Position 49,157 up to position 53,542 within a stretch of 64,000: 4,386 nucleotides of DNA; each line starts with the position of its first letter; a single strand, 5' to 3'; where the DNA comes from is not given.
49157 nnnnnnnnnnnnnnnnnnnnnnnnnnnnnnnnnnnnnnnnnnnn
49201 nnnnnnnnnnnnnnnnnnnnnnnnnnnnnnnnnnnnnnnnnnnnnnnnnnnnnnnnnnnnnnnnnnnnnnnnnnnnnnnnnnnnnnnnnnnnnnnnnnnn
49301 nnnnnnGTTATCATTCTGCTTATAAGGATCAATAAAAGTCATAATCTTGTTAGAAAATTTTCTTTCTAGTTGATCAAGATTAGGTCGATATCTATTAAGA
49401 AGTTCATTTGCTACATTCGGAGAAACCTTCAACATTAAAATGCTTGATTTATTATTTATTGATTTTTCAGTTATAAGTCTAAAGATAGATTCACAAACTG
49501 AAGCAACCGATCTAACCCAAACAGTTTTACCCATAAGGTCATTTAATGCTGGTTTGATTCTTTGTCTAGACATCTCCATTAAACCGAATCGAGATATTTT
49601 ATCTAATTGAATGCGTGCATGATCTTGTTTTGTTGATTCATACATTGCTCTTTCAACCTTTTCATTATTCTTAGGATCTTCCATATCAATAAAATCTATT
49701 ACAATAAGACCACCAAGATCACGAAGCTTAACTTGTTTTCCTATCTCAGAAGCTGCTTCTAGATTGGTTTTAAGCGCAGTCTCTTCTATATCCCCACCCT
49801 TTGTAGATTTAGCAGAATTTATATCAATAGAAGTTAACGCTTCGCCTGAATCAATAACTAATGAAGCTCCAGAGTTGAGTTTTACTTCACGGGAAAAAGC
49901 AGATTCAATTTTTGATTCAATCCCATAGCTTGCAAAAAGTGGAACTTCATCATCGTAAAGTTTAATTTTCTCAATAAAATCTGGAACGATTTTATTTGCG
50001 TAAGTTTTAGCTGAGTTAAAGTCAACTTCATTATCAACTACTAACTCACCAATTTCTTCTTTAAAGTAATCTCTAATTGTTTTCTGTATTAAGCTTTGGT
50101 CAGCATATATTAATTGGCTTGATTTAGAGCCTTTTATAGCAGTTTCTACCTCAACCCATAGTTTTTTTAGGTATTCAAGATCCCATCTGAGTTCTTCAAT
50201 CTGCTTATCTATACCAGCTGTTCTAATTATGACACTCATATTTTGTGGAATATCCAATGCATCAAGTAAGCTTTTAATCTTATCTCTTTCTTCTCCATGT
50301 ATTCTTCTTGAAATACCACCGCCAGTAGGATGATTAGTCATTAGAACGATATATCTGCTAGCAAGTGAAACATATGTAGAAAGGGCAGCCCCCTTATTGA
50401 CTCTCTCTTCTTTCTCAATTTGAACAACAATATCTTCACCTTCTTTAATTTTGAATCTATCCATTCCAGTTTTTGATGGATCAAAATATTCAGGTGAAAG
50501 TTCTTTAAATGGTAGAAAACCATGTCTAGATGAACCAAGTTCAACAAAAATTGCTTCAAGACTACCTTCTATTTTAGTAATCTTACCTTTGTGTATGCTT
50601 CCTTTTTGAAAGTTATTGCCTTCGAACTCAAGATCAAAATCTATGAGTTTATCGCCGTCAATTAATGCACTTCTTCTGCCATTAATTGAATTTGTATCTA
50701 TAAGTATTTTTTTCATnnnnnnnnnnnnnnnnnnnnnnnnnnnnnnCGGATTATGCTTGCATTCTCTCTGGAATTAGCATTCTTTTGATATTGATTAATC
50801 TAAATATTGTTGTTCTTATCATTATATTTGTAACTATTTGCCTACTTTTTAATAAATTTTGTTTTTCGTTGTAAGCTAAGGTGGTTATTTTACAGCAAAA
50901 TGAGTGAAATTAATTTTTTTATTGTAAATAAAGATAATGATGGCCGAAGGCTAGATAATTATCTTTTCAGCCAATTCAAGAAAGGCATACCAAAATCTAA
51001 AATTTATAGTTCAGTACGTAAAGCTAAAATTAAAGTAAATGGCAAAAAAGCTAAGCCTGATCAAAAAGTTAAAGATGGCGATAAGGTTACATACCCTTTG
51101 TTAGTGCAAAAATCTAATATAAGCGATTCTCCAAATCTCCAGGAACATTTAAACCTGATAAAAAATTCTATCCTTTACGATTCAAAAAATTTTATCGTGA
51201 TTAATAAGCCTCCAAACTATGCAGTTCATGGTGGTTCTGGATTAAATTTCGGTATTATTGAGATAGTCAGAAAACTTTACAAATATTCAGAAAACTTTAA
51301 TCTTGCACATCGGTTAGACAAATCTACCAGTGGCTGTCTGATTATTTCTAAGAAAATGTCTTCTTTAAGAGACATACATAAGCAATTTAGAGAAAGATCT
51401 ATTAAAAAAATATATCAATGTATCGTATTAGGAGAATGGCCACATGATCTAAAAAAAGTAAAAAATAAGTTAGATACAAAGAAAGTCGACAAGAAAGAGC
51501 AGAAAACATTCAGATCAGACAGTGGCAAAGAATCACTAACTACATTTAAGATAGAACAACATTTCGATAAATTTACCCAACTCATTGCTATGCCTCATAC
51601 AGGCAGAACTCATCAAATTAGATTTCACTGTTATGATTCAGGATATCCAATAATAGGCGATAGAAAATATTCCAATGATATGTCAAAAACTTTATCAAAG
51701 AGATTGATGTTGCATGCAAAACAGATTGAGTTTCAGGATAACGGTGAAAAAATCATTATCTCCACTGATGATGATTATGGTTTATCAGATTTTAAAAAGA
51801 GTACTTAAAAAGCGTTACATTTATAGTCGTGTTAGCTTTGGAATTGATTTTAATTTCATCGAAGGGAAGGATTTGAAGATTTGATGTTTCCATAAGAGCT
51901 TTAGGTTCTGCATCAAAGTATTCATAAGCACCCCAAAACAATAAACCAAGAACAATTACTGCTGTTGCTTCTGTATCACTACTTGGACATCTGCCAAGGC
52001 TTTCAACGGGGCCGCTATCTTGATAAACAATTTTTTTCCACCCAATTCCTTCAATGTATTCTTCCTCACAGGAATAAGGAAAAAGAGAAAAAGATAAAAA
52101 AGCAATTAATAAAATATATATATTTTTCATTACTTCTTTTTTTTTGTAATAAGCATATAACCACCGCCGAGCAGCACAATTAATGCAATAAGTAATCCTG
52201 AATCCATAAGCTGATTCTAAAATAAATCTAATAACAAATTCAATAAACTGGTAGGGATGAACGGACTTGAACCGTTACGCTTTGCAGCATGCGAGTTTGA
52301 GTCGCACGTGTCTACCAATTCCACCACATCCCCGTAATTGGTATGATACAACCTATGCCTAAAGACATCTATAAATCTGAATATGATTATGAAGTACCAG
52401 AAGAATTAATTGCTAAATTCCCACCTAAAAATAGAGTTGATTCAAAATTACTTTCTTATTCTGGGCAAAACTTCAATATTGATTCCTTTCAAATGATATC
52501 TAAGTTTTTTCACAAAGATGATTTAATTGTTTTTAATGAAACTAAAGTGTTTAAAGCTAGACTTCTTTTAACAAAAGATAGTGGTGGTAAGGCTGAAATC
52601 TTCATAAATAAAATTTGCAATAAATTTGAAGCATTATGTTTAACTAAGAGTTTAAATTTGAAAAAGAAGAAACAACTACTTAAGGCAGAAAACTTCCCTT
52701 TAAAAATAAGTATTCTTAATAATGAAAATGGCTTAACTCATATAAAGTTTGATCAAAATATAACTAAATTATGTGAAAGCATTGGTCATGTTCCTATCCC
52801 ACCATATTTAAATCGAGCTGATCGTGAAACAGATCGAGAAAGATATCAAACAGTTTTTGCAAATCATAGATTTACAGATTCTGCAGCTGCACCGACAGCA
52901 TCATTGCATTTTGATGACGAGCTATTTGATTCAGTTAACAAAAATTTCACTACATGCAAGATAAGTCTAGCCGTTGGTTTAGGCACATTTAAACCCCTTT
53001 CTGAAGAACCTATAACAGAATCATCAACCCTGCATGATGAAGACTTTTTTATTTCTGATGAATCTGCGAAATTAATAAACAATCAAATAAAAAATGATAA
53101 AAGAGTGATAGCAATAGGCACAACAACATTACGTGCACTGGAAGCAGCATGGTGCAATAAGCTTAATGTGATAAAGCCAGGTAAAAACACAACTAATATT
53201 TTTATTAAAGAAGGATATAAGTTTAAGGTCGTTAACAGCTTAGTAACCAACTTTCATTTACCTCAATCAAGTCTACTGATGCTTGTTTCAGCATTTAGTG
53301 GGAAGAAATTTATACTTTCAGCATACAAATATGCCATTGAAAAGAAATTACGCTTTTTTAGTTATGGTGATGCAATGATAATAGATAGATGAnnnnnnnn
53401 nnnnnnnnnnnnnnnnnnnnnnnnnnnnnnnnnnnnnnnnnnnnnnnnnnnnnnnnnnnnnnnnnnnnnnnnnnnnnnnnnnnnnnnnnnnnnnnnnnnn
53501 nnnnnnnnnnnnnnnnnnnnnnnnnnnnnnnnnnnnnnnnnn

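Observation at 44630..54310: Cross-gene pattern: loss of Cys metal ligands in several housekeeping proteins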

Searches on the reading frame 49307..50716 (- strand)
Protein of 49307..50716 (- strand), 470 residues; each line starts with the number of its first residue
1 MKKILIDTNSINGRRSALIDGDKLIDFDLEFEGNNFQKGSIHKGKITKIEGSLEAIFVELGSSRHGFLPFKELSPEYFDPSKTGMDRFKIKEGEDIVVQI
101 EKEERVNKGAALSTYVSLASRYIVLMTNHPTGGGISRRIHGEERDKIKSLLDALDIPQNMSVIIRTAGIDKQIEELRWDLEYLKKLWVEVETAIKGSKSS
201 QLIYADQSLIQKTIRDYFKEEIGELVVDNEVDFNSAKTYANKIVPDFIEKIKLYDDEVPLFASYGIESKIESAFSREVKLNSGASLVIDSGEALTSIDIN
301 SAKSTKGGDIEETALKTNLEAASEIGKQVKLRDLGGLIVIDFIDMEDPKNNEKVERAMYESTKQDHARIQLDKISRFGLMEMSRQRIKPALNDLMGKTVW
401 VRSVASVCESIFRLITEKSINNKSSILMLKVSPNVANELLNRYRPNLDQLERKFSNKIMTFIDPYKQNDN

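Call 15: find_related_loci(query=window:49307-50716:-, collection=genome_contigs, flank=10000)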
Query window:49307-50716:- (470 aa) in genome_contigs; peptide patterns used: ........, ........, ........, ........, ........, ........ (x = any residue, [..] = any of these).
225 stretches matched a pattern; 38 encode a relative of the query (tblastn E <= 1e-3); 37 distinct loci.
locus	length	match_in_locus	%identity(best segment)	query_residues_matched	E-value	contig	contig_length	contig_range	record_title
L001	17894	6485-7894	96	1-470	0e+0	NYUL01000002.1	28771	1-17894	MAG: Gammaproteobacteria bacterium isolate CPC44 2229, whole genome shotgun sequence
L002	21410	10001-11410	93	1-470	0e+0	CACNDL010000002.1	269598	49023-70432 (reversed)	MAG: uncultured SAR86 cluster bacterium isolate AG-892-M20 genome assembly, contig: AG-892-M20_NODE_2, whole genome shot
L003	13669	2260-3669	93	1-470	0e+0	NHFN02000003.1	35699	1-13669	MAG: Gammaproteobacteria bacterium TMED112 MHASMcontig_481009, whole genome shotgun sequence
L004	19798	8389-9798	91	1-470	0e+0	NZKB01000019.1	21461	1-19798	MAG: Gammaproteobacteria bacterium isolate MED1046 MHASMcontig_342014, whole genome shotgun sequence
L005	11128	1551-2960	89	1-470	0e+0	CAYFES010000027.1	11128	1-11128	MAG TPA_asm: uncultured Gammaproteobacteria bacterium isolate ERP001736_co1_236 genome assembly, contig: NODE_3315_lengt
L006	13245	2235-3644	89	1-470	0e+0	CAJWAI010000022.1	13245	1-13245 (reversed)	MAG TPA_asm: uncultured Gammaproteobacteria bacterium isolate ERR599079_bin.33_MetaBAT_v2.12.1_MAG genome assembly, cont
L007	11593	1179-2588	88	1-470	0e+0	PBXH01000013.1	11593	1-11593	MAG: Gammaproteobacteria bacterium isolate RS582 13100, whole genome shotgun sequence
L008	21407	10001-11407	88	1-469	0e+0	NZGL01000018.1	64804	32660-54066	MAG: Gammaproteobacteria bacterium isolate MED685 87410, whole genome shotgun sequence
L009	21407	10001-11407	89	1-469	0e+0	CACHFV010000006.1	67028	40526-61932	uncultured SAR86 cluster bacterium isolate AG-911-K08 genome assembly, contig: AG-911-K08_NODE_6, whole genome shotgun s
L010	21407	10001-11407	87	1-469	0e+0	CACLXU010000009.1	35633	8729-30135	uncultured SAR86 cluster bacterium isolate AG-917-O15 genome assembly, contig: AG-917-O15_NODE_9, whole genome shotgun s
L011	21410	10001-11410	83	1-470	0e+0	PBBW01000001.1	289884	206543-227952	MAG: Gammaproteobacteria bacterium isolate SP4189 595, whole genome shotgun sequence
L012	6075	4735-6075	88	1-447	0e+0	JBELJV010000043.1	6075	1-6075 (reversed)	MAG: Gammaproteobacteria bacterium isolate REMEI136_ass_metaspades_bin.94 NODE_13707_length_6075_cov_214.974419, whole g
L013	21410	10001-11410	93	1-470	0e+0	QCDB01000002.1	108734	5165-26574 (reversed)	SAR86 cluster bacterium AG-349-I13 Ga0172196_102, whole genome shotgun sequence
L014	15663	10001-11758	45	2-463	6e-99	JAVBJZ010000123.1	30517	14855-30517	MAG: Azospirillum sp. isolate GLO_MAG_00134 c_000006198639, whole genome shotgun sequence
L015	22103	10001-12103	43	1-468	2e-93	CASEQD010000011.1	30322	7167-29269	uncultured proteobacterium isolate A106_L4_349349_idba_bin.46 genome assembly, contig: A106_L4_349349_idba_bin.46.fa_sca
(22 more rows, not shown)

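Call 28: search_protein_representatives(protein=window:49307-50716:-)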
Query: 470 residues. Proteins with E-value up to 0.001 (for the whole library): 17459; up to 1e-10: 12080; up to 1e-30: 5900. The best 150 are listed.
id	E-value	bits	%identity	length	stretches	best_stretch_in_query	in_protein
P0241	6.4e-274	924.9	89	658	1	1-469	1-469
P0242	7.4e-139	479.9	49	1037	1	1-464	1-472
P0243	2.2e-138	478.3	50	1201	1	1-459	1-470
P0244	7.2e-137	473.4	51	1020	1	1-458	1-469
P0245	1.3e-136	472.6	49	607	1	1-457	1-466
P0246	1.5e-136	472.3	50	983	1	1-465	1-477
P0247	2.0e-136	471.9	49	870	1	1-469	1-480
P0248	4.2e-136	470.9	48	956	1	1-467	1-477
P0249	4.8e-136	470.6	48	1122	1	1-466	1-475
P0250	5.1e-136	470.6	50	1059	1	9-461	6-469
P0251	1.6e-135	468.9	49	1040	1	1-460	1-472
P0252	2.8e-134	464.8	48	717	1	1-456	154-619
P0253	3.6e-134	464.5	50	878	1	1-459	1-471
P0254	3.9e-134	464.4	41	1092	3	90-452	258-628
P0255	4.2e-134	464.2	50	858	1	1-466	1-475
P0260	2.5e-133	461.7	48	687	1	1-467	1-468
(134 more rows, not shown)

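Call 31: find_encoding_contigs(protein=P0260, flank=10000, max_places=4)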
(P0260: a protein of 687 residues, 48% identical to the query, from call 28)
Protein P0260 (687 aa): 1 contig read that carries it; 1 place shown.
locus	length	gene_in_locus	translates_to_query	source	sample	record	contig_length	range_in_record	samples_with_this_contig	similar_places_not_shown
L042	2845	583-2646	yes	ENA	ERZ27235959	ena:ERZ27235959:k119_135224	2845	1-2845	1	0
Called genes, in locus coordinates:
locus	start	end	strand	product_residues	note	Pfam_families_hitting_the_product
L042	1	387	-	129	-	?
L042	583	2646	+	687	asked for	PF00575:S1, PF10150:RNase_E_G, PF20833:RNase_E_G_Thio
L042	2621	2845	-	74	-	?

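Call 49: find_related_loci(query=P0260, collection=metagenome_contigs, flank=10000)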
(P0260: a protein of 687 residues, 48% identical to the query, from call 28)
Query P0260 (687 aa) in metagenome_contigs; peptide patterns used: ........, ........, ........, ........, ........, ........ (x = any residue, [..] = any of these).
600 stretches matched a pattern (row limit reached: there are more); 87 encode a relative of the query (tblastn E <= 1e-3); the best 80 are kept; 80 distinct loci.
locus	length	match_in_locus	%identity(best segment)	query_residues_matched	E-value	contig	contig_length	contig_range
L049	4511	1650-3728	99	1-687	0e+0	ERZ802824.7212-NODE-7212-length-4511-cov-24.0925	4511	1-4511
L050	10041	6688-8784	98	1-687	0e+0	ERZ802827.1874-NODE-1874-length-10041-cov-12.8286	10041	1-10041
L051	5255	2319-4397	98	1-687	0e+0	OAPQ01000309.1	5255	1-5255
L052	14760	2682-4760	98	1-687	0e+0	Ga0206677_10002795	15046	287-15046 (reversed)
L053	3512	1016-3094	98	1-687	0e+0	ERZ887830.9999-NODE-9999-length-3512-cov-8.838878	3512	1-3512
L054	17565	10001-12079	98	1-687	0e+0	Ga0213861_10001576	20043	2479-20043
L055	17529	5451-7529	98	1-687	0e+0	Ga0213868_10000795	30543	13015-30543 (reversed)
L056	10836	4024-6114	91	1-687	0e+0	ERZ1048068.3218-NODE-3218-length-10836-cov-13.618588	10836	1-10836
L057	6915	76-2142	94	1-687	0e+0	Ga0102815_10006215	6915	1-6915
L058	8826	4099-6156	90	1-687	0e+0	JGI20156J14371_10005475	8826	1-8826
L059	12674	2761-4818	90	1-687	0e+0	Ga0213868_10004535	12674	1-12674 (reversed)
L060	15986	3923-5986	89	1-687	0e+0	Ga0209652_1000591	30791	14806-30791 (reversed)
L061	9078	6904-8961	88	1-687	0e+0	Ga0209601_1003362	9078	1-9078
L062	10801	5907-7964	88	1-687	0e+0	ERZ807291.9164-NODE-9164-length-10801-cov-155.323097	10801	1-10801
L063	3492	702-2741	89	1-687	0e+0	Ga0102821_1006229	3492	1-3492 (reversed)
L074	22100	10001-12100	82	1-687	0e+0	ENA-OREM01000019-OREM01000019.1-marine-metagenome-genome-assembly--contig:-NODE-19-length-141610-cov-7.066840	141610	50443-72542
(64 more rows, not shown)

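Call 60: search_protein_families(library=pfam, proteins=[L074:4072-5052:-, L074:12069-12890:-, L074:19829-20500:+], max_evalue=0.01)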
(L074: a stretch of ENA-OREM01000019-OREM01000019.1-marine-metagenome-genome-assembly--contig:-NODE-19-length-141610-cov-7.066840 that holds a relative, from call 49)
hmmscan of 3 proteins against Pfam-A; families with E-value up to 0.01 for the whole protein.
L074:4072-5052:- (326 aa): 3 families
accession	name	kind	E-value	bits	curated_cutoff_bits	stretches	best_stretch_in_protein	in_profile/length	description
PF13177.12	DNA_pol3_delta2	-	6.2e-29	101.5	27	1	10-172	7-160/161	DNA polymerase III, delta subunit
PF00004.35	AAA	-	1.3e-06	29.4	21.2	1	26-167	2-126/131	ATPase family associated with various cellular activities (AAA)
PF00910.28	RNA_helicase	-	0.00014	22.7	21.5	1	25-112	1-85/105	RNA helicase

L074:12069-12890:- (273 aa): 2 families
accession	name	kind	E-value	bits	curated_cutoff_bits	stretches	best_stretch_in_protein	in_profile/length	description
PF00293.34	NUDIX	-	6.4e-17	62.3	21.1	1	149-251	6-119/134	NUDIX domain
PF09296.17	NUDIX-like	-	9.1e-05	23.6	22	1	46-109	36-96/96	NADH pyrophosphatase-like rudimentary NUDIX domain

L074:19829-20500:+ (223 aa): 12 families
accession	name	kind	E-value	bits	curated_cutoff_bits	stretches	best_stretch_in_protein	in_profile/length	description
PF14697.11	Fer4_21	-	2.8e-16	59.8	35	1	77-128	3-58/59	4Fe-4S dicluster domain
PF00037.32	Fer4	-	2.9e-12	46.3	21.1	2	75-98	1-24/24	4Fe-4S binding domain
PF04060.18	FeS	-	4.3e-10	39.6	23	1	11-42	1-33/33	Putative Fe-S cluster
PF12838.12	Fer4_7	-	1.5e-08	35.4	27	2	82-126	2-52/52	4Fe-4S dicluster domain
PF13237.11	Fer4_10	-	1.8e-08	34.6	25.5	1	75-123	2-53/53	4Fe-4S dicluster domain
PF13484.11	Fer4_16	-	4.8e-07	30.9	30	2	81-100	1-20/66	4Fe-4S double cluster binding domain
PF12797.12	Fer4_2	-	1.4e-06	28.3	24.5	1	74-94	2-22/22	4Fe-4S binding domain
PF25160.1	LdpA_Fe-S-bd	-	3.1e-06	27.3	27.6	1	73-98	19-44/49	LdpA Fe-S cluster-binding domain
PF13187.11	Fer4_9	-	1.4e-05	25.4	27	1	81-127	1-52/52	4Fe-4S dicluster domain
PF12800.12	Fer4_4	-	5.2e-05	23.7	24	1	80-94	2-16/17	4Fe-4S binding domain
PF12837.12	Fer4_6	-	7.3e-05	23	25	1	75-97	2-24/24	4Fe-4S binding domain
PF12798.12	Fer4_3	-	0.0065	17.7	27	0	82-96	1-15/15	4Fe-4S binding domain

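Call 61: search_solved_structures(query=L074:4072-5052:-, show_alignments=1, max_evalue=0.001)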
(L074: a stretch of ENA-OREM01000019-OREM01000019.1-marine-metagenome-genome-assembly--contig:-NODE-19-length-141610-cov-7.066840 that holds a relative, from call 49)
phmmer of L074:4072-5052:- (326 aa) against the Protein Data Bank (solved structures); distinct sequences matched with E-value up to 0.001: 15.
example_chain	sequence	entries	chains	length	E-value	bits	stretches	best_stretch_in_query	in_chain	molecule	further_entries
2gno_A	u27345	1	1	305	1.6e-09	40.9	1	94-167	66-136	DNA polymerase III, gamma subunit-related protein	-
1njf_A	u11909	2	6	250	3.7e-09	39.6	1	97-184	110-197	DNA polymerase III subunit gamma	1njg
8val_E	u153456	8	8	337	5.6e-09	39.1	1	23-182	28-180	DNA polymerase III subunit delta'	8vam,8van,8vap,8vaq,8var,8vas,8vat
1a5t_A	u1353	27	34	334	5.8e-09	39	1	23-182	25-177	DELTA PRIME | DNA polymerase III, delta' subunit | DNA polymerase III, delta prime subunit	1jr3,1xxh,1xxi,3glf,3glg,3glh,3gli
1xxi_B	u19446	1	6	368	1.1e-08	38.1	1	97-184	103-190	DNA polymerase III subunit gamma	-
9oyl_B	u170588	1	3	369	1.1e-08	38.1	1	97-184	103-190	DNA polymerase III subunit tau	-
1jr3_A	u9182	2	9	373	1.1e-08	38.1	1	97-184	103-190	DNA polymerase III subunit gamma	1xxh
3glh_B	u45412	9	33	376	1.1e-08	38.1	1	97-184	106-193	DNA polymerase III subunit tau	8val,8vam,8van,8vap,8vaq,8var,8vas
3glf_B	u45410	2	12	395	1.3e-08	37.9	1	97-184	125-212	DNA polymerase III subunit tau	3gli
8giy_B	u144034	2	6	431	1.6e-08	37.6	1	97-184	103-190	DNA polymerase III subunit tau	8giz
3glg_B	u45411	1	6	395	2.6e-08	36.9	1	97-183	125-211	DNA polymerase III subunit tau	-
8gj0_B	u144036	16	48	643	3.9e-08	36.3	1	97-184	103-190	DNA polymerase III subunit tau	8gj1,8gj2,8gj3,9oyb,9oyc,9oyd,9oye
8tw7_4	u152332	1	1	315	0.0003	23.5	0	107-178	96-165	Replication factor C subunit 4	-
8tw8_4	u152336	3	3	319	0.00031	23.5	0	107-178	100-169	Replication factor C subunit 4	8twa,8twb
7sgz_B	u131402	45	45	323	0.00032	23.4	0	107-179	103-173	Replication factor C subunit 4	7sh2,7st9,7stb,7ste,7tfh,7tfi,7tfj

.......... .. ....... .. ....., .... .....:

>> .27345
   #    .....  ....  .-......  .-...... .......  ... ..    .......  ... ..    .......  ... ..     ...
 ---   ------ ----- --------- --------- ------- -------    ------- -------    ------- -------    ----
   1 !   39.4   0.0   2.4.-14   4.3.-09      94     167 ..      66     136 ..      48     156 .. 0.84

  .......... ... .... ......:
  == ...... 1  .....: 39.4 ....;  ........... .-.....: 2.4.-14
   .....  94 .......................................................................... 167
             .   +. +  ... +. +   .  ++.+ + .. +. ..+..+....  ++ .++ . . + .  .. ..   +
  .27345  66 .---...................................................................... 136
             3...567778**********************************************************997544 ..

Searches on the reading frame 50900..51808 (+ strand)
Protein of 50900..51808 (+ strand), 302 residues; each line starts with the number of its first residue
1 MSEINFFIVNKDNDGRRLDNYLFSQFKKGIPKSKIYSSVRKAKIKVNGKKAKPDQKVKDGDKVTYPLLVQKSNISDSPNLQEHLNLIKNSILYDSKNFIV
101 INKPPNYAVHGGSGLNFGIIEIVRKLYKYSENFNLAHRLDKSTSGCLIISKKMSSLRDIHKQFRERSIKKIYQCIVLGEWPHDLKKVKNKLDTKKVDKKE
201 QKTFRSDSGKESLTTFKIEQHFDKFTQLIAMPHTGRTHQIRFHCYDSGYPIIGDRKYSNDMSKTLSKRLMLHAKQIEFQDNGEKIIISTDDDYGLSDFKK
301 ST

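Call 4: search_protein_families(library=ncbifam, proteins=[window:50900-51808:+], max_evalue=0.00001)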
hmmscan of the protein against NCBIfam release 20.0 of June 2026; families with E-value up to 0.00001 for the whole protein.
window:50900-51808:+ (302 aa): 6 families
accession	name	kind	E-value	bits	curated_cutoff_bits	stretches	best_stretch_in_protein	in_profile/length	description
NF008249.0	PRK11025.1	equivalog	2.8e-71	240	378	1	3-292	7-303/317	23S rRNA pseudouridine(955/2504/2580) synthase RluC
TIGR00005.1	rluA_subfam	subfamily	3.2e-59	200.6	192.7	1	12-290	2-283/298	RluA family pseudouridine synthase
NF008385.0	PRK11180.1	equivalog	2e-29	103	351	1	9-259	11-255/325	23S rRNA pseudouridine(1911/1915/1917) synthase RluD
TIGR01621.1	RluA-like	hypoth_equivalog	3e-26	92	222.3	1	90-289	3-194/217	TIGR01621 family pseudouridine synthase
NF007543.0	PRK10158.1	equivalog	4.2e-24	85.4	286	1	90-277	15-201/219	bifunctional tRNA pseudouridine(32) synthase/23S rRNA pseudouridine(746) synthase RluA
NF008321.0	PRK11112.1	equivalog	2.9e-20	72.7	328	1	90-285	3-217/257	tRNA pseudouridine(65) synthase TruC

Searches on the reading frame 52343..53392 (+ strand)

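Call 4: search_protein_families(library=ncbifam, proteins=[window:52343-53392:+], max_evalue=0.00001)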
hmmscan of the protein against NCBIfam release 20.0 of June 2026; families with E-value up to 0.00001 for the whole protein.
window:52343-53392:+ (349 aa): 3 families
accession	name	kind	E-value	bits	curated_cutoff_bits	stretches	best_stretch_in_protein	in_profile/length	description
NF001140.0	PRK00147.1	equivalog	2.1e-105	352.5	324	1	12-348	4-343/346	tRNA preQ1(34) S-adenosylmethionine ribosyltransferase-isomerase QueA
TIGR00113.1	queA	equivalog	8.9e-98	327.4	267.45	1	11-347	4-344/345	tRNA preQ1(34) S-adenosylmethionine ribosyltransferase-isomerase QueA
NF002398.0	PRK01424.1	equivalog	1.8e-61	208.4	588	2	158-347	177-362/366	tRNA preQ1(34) S-adenosylmethionine ribosyltransferase-isomerase QueA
